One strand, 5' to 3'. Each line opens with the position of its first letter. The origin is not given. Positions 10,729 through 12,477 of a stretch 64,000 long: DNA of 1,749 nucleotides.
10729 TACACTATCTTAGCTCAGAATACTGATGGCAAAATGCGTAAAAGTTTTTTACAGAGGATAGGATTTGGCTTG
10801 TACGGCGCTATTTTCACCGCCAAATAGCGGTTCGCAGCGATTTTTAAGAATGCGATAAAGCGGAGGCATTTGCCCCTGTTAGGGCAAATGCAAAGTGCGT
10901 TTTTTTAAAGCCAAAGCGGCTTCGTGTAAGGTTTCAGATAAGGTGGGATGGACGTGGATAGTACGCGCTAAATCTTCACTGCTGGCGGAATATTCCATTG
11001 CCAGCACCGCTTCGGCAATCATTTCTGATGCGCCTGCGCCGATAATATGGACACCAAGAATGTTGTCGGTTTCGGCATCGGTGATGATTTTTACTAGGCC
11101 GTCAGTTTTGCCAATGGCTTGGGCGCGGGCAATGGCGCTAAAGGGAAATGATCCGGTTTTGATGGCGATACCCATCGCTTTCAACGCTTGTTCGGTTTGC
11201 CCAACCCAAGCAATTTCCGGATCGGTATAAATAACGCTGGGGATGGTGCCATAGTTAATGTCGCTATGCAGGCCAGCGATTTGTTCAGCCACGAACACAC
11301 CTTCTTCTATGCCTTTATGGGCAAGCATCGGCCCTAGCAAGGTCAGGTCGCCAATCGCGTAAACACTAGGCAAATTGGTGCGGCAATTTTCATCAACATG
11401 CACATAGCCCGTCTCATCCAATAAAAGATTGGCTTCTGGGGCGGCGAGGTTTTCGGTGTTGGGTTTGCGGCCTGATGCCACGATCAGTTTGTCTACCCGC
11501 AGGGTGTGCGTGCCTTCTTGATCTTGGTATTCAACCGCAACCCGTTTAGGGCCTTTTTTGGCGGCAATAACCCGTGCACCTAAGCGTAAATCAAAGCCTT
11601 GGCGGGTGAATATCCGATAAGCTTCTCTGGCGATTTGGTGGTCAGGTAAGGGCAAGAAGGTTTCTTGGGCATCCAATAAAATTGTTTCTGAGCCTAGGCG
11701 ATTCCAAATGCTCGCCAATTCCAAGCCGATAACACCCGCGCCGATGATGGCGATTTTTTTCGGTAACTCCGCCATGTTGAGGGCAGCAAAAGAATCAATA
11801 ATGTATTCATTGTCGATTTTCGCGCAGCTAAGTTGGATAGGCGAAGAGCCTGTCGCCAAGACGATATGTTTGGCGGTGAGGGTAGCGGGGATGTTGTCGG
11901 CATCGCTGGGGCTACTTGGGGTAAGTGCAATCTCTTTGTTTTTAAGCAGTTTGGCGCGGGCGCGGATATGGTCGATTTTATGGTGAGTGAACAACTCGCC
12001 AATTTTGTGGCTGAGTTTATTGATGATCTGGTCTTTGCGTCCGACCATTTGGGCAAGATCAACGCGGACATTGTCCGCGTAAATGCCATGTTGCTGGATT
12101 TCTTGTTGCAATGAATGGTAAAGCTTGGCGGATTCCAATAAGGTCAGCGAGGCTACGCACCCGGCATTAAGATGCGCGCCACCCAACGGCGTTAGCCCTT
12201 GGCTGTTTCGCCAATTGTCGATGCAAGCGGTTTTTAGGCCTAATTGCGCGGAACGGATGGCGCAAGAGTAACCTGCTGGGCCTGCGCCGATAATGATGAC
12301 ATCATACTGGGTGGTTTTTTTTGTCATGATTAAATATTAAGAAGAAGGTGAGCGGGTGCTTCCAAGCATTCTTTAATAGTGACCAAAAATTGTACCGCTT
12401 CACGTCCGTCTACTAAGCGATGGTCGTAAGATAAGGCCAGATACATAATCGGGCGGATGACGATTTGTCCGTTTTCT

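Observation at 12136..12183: The E3 (Lpd) of the 2-oxoglutarate dehydrogenase operon has lost its redox-active disulfide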

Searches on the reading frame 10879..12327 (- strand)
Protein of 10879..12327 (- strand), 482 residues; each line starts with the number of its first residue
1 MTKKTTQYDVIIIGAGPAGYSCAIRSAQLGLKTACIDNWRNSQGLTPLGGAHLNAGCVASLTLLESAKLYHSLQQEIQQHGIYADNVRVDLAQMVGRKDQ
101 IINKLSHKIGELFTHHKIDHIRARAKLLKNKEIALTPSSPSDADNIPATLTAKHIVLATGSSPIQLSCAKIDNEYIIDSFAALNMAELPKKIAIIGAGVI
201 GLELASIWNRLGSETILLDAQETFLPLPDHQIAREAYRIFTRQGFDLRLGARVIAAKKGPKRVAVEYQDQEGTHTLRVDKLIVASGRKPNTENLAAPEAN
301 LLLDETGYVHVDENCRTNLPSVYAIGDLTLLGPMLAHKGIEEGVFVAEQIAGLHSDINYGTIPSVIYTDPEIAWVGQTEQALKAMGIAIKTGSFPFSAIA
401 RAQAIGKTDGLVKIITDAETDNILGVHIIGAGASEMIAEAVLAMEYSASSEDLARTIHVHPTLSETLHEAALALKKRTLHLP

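Call 3: search_protein_families(library=ncbifam, proteins=[window:10879-12327:-])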
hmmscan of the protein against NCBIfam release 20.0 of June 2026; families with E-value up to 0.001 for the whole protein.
window:10879-12327:- (482 aa): 89 families (the best 25 are shown)
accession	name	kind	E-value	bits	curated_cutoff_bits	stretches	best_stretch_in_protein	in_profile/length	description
TIGR01350.1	lipoamide_DH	equivalog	1.4e-144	482.2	408.8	1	7-480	1-460/461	dihydrolipoyl dehydrogenase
TIGR02053.1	MerA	equivalog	3.2e-92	310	454.45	1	8-476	1-455/465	mercury(II) reductase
NF003585.0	PRK05249.1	equivalog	2.1e-91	306.9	465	1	3-475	2-458/464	Si-specific NAD(P)(+) transhydrogenase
NF004776.0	PRK06116.1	equivalog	5.9e-79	266.2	480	1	5-466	2-445/450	glutathione-disulfide reductase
NF004943.0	PRK06292.2-1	equivalog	4e-78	263.2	432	1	6-474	2-455/456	dihydrolipoyl dehydrogenase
NF004991.0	PRK06370.1-3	subfamily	1.1e-76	258.4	620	1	6-477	34-490/509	FAD-containing oxidoreductase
NF005883.0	PRK07845.1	equivalog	2.1e-75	254.5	479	1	9-477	4-462/466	NAD(P)H-quinone dehydrogenase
NF004945.0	PRK06292.2-3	equivalog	8.1e-75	252.5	494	1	7-468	3-446/457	dihydrolipoyl dehydrogenase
NF004992.0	PRK06370.1-4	equivalog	2.2e-72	244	629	1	5-470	2-451/459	FAD-containing oxidoreductase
NF004947.0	PRK06292.2-5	equivalog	3.3e-71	240.6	592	1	6-476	2-460/474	dihydrolipoyl dehydrogenase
NF005572.0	PRK07251.1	equivalog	8.2e-71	239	537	1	6-468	2-433/438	FAD-containing oxidoreductase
NF004946.0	PRK06292.2-4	subfamily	1.2e-68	232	634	1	7-471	3-467/487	dihydrolipoyl dehydrogenase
NF005884.0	PRK07846.1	equivalog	4.9e-67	226.5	501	1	6-476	2-453/454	mycothione reductase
TIGR01421.1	gluta_reduc_1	equivalog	5.9e-66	223.5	556.15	1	7-467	2-446/450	glutathione-disulfide reductase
NF004939.0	PRK06292.1-1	equivalog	1.4e-65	221.8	435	1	4-476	2-460/476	dihydrolipoyl dehydrogenase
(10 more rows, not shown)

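Call 4: search_solved_structures(query=window:10879-12327:-, show_alignments=3)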
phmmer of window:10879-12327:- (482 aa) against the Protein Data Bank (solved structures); distinct sequences matched with E-value up to 0.001: 213 (the best 60 are shown).
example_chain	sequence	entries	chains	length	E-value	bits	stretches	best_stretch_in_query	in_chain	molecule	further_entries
5u8u_A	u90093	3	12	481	5.1e-144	483.8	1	6-481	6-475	Dihydrolipoyl dehydrogenase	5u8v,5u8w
1lpf_A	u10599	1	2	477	5.3e-144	483.8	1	7-481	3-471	DIHYDROLIPOAMIDE DEHYDROGENASE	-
5tr3_A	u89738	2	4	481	6.4e-141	473.6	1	5-481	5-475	Dihydrolipoyl dehydrogenase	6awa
3lad_A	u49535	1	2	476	6.6e-140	470.3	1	7-481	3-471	DIHYDROLIPOAMIDE DEHYDROGENASE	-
6aon_A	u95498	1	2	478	4e-139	467.7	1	5-480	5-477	Dihydrolipoyl dehydrogenase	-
6bz0_A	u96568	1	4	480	7.2e-126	424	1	5-480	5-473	Dihydrolipoyl dehydrogenase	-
6uzi_A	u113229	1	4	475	6.3e-114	384.6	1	6-481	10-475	Dihydrolipoyl dehydrogenase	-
3urh_A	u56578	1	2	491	1.2e-113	383.7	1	7-480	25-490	Dihydrolipoyl dehydrogenase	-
1dxl_A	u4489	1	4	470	5.7e-112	378.2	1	7-481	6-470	DIHYDROLIPOAMIDE DEHYDROGENASE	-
2eq7_A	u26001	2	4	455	7e-110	371.3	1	8-481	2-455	2-oxoglutarate dehydrogenase E3 component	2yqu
1jeh_A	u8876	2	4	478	6.3e-108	364.8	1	7-480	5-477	DIHYDROLIPOAMIDE DEHYDROGENASE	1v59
1zy8_A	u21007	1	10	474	4.8e-105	355.4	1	8-474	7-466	Dihydrolipoyl dehydrogenase, mitochondrial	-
6i4p_A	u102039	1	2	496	5e-105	355.3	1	8-474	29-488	Dihydrolipoyl dehydrogenase, mitochondrial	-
6i4t_A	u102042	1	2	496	5.2e-105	355.2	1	8-474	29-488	Dihydrolipoyl dehydrogenase, mitochondrial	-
6i4u_A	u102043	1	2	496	5.5e-105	355.2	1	8-474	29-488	Dihydrolipoyl dehydrogenase, mitochondrial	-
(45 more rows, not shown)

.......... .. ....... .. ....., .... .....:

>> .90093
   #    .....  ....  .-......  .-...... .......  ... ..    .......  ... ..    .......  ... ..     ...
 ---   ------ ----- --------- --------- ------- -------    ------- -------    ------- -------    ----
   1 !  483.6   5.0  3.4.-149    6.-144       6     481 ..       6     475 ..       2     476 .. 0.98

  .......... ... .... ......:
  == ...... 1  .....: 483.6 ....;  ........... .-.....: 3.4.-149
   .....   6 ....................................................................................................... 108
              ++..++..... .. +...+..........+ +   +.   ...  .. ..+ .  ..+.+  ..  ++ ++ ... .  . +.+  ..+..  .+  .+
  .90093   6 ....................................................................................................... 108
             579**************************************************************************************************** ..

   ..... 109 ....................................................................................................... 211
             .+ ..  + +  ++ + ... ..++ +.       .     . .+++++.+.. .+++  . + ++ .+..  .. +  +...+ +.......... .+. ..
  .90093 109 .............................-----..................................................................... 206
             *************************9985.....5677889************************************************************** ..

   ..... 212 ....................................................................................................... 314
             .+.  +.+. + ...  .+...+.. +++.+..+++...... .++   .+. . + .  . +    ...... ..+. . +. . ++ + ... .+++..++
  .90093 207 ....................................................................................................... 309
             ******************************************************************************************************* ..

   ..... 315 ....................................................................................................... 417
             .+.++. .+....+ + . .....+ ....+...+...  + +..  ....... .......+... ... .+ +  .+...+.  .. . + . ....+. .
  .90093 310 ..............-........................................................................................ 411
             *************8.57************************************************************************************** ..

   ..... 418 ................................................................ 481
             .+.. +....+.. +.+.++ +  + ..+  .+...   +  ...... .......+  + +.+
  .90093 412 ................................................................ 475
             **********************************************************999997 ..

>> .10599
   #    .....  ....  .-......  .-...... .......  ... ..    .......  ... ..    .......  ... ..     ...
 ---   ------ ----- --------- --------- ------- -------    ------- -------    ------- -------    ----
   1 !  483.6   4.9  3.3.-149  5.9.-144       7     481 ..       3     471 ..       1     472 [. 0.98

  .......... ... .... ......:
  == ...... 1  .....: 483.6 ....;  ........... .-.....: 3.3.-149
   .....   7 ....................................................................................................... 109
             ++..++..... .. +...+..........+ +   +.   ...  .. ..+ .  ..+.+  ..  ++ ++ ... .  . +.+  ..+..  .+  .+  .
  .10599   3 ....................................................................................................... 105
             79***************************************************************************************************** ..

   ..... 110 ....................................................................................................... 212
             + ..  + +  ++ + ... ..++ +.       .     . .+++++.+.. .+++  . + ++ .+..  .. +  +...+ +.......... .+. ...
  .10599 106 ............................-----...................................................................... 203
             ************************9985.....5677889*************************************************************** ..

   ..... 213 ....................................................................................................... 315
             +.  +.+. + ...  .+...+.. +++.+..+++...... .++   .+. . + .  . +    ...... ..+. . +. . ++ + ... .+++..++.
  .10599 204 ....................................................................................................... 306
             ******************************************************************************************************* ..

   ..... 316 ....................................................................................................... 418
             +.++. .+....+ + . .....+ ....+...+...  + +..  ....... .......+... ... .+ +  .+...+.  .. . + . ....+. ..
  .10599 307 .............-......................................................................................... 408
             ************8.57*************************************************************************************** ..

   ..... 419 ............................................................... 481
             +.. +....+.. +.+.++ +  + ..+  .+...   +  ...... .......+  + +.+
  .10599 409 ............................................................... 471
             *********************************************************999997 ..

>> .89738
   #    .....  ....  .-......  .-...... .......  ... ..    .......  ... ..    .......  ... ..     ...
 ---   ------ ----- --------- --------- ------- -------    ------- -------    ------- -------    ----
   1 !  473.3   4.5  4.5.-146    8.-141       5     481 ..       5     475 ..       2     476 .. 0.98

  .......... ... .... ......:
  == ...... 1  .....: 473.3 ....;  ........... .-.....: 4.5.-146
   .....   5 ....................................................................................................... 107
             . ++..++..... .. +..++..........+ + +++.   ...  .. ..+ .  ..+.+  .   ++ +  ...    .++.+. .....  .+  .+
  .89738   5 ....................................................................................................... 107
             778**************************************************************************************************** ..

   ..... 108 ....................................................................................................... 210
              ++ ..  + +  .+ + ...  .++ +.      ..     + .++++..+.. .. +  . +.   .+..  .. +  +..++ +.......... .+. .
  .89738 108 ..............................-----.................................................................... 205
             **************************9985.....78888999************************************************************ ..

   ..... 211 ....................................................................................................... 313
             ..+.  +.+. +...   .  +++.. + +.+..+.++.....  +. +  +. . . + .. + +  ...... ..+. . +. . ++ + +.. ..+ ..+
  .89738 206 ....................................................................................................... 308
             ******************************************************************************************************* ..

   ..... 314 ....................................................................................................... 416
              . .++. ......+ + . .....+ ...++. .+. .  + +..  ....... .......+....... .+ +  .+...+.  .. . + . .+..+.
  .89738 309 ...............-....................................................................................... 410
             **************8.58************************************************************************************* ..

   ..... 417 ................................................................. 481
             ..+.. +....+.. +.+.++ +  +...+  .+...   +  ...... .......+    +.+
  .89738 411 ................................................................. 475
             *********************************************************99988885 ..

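Call 6: find_homologous_proteins(query=window:10879-12327:-, max_evalue=1e-30)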
Query window:10879-12327:- (482 aa): 8000 proteins with E <= 1e-30 among 8000 candidates; the best 120 are listed.
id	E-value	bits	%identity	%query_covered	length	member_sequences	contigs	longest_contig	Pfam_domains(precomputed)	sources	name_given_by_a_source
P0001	0.0e+0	1047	98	100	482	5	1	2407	PF07992.21,PF00070.34,PF03486.21,PF01134.29,PF01494.26,PF12831.14,PF01266.31,PF13434.13,PF00890.31,PF02852.29,PF13738.13,PF01262.28,PF02737.25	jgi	jgi:dihydrolipoamide dehydrogenase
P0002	8.9e-282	953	88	100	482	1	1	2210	PF07992.21,PF00070.34,PF03486.21,PF05834.19,PF01134.29,PF01494.26,PF12831.14,PF01266.31,PF13434.13,PF00890.31,PF02852.29,PF13738.13,PF01262.28,PF02737.25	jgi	-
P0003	2.4e-257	872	80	100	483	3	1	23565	PF07992.21,PF00070.34,PF03486.21,PF05834.19,PF01134.29,PF01494.26,PF12831.14,PF01266.31,PF00890.31,PF02852.29,PF13738.13,PF01262.28,PF02737.25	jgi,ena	-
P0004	1.2e-245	834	78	100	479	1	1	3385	PF07992.21,PF00070.34,PF03486.21,PF01134.29,PF01494.26,PF12831.14,PF01266.31,PF00890.31,PF02852.29,PF13738.13,PF01262.28,PF02737.25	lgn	-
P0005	3.4e-238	809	77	100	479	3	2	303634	PF07992.21,PF00070.34,PF03486.21,PF01134.29,PF01494.26,PF01266.31,PF00890.31,PF02852.29,PF13738.13,PF01262.28,PF03721.21,PF02737.25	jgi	-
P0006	6.0e-235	798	74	100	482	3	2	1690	PF07992.21,PF00070.34,PF03486.21,PF01134.29,PF01494.26,PF12831.14,PF01266.31,PF13434.13,PF00890.31,PF02852.29,PF13738.13,PF01262.28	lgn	-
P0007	3.2e-234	796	77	99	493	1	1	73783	PF07992.21,PF00070.34,PF03486.21,PF05834.19,PF01134.29,PF01494.26,PF01266.31,PF00890.31,PF02852.29,PF13738.13,PF01262.28,PF02737.25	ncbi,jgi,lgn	-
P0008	5.1e-233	792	75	99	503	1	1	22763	PF13450.13,PF07992.21,PF00070.34,PF03486.21,PF01134.29,PF01494.26,PF12831.14,PF01266.31,PF00890.31,PF02852.29,PF13738.13,PF01262.28,PF02737.25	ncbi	ncbi:MAG: dihydrolipoyl dehydrogenase [Methylococcaceae bacterium]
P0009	1.6e-232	790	76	100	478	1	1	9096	PF07992.21,PF00070.34,PF03486.21,PF01134.29,PF01494.26,PF12831.14,PF01266.31,PF00890.31,PF02852.29,PF13738.13,PF01262.28,PF02737.25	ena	-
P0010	3.1e-232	790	74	100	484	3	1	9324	PF13450.13,PF07992.21,PF00070.34,PF03486.21,PF05834.19,PF01134.29,PF01494.26,PF12831.14,PF01266.31,PF00890.31,PF02852.29,PF13738.13,PF01262.28,PF02737.25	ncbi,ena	-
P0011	6.7e-232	788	74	99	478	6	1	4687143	PF07992.21,PF00070.34,PF03486.21,PF01134.29,PF01494.26,PF12831.14,PF01266.31,PF13434.13,PF00890.31,PF02852.29,PF13738.13,PF01262.28,PF02737.25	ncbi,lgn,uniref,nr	ncbi:dihydrolipoyl dehydrogenase [Methylovulum miyakonense]|uniref:dihydrolipoyl dehydrogenase n=1 T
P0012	4.9e-231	786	74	100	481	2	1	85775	PF13450.13,PF07992.21,PF00070.34,PF03486.21,PF01134.29,PF01494.26,PF12831.14,PF01946.24,PF01266.31,PF13434.13,PF00890.31,PF02852.29,PF13738.13,PF01262.28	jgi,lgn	-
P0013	7.0e-231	785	75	100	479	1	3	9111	PF07992.21,PF00070.34,PF03486.21,PF01134.29,PF01494.26,PF12831.14,PF01266.31,PF00890.31,PF02852.29,PF13738.13,PF01262.28,PF02737.25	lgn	-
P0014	6.5e-230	782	74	100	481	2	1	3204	PF01266.31,PF00890.31,PF02852.29,PF07992.21,PF00070.34,PF13738.13,PF03486.21,PF01262.28,PF01134.29,PF01494.26,PF12831.14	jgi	-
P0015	7.6e-230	782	73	100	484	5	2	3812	PF07992.21,PF00070.34,PF03486.21,PF01134.29,PF01494.26,PF12831.14,PF01266.31,PF00890.31,PF02852.29,PF13738.13,PF01262.28,PF02737.25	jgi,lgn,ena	-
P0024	2.0e-223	760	72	100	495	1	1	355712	PF00890.31,PF02852.29,PF07992.21,PF00070.34,PF13738.13,PF03486.21,PF01262.28,PF01134.29,PF01494.26,PF12831.14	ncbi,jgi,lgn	-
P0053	4.2e-217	740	71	99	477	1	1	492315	PF00890.31,PF02852.29,PF07992.21,PF00070.34,PF13738.13,PF03486.21,PF01262.28,PF01134.29,PF01494.26,PF12831.14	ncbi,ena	-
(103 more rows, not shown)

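Call 12: find_related_loci(query=window:10879-12327:-, collection=genome_contigs, flank=8000)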
Query window:10879-12327:- (482 aa) in genome_contigs; peptide patterns used: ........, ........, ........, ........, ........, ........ (x = any residue, [..] = any of these).
600 stretches matched a pattern (row limit reached: there are more); 596 encode a relative of the query (tblastn E <= 1e-3); the best 80 are kept; 80 distinct loci.
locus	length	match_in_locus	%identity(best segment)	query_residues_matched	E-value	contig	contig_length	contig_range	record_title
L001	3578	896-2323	74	1-480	0e+0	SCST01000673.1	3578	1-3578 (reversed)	MAG: Methylovulum sp. isolate FW215_bin.51 FW215_bin.51-121107, whole genome shotgun sequence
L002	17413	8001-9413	73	8-482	0e+0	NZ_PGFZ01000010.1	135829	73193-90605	Methylovulum psychrotolerans strain Sph1 AADEFJLK_10, whole genome shotgun sequence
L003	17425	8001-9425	69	1-477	0e+0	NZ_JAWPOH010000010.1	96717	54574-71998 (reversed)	Methylobacter svalbardensis strain LS7T4A Scaffold10, whole genome shotgun sequence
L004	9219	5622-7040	71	1-476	0e+0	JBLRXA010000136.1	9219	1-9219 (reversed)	MAG: Methylobacter sp. isolate TamC05-25 NODE_4893_length_9219_cov_6.014513, whole genome shotgun sequence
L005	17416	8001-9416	70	5-480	0e+0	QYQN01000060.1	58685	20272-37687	MAG: Methylococcaceae bacterium isolate PowLak16_MAG1 c_000000150138, whole genome shotgun sequence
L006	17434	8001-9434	67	1-480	0e+0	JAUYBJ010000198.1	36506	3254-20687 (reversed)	MAG: Methylococcales bacterium isolate C19_metabat.bin.15 C19_k141_49556, whole genome shotgun sequence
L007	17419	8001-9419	70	1-475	0e+0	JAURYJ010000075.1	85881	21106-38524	MAG: Methylobacter sp. isolate E2_concoct.bin.55 E2_k141_108972, whole genome shotgun sequence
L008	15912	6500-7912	68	3-477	0e+0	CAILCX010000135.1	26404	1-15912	MAG: uncultured Methylobacter sp. isolate Day6-2_bin-251 genome assembly, contig: bin-251:135/215, whole genome shotgun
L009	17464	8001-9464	65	4-480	0e+0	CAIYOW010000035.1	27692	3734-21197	MAG: uncultured Methylococcaceae bacterium isolate Kiruna_bin-11170 genome assembly, contig: bin-11170:035/162, whole ge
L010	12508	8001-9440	66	1-482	0e+0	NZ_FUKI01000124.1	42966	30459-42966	Crenothrix polyspora isolate RSM_CP1, whole genome shotgun sequence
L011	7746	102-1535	60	1-482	0e+0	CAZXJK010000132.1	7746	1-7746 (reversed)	MAG TPA_asm: uncultured Methylomonas sp. isolate binchicken_co112_34 genome assembly, contig: NODE_5036_length_7746_cov_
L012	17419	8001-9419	57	2-480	1e-178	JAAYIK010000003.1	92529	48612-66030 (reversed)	MAG: Lysobacteraceae bacterium isolate AS09scLD_84 12857_AS09, whole genome shotgun sequence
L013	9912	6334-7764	56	1-481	8e-177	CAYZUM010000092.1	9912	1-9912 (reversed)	MAG TPA_asm: uncultured Methylomonas sp. isolate binchicken_co53_137 genome assembly, contig: NODE_4654_length_9912_cov_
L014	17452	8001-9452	68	1-482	0e+0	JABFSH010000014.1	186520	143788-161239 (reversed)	MAG: Methylococcaceae bacterium isolate WB-IL-06 seq_7, whole genome shotgun sequence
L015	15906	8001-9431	57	1-481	2e-173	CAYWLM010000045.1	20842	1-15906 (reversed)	MAG TPA_asm: uncultured Methylomonas sp. isolate binchicken_co243_223 genome assembly, contig: NODE_1949_length_20842_co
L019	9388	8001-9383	54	1-465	8e-163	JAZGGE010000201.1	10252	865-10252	MAG: Methylococcales bacterium isolate SCS4bin.65 SCS4bin.65_201, whole genome shotgun sequence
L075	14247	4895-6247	36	6-470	2e-96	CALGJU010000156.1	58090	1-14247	MAG: uncultured Granulosicoccaceae bacterium isolate H3_Bin_Bin_39_sub_1_1 genome assembly, contig: c_000001488660, whol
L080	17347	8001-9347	37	9-471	5e-92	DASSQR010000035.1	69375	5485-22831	MAG TPA_asm: Gallionella sp. isolate SMAG_U468 k141_1153038, whole genome shotgun sequence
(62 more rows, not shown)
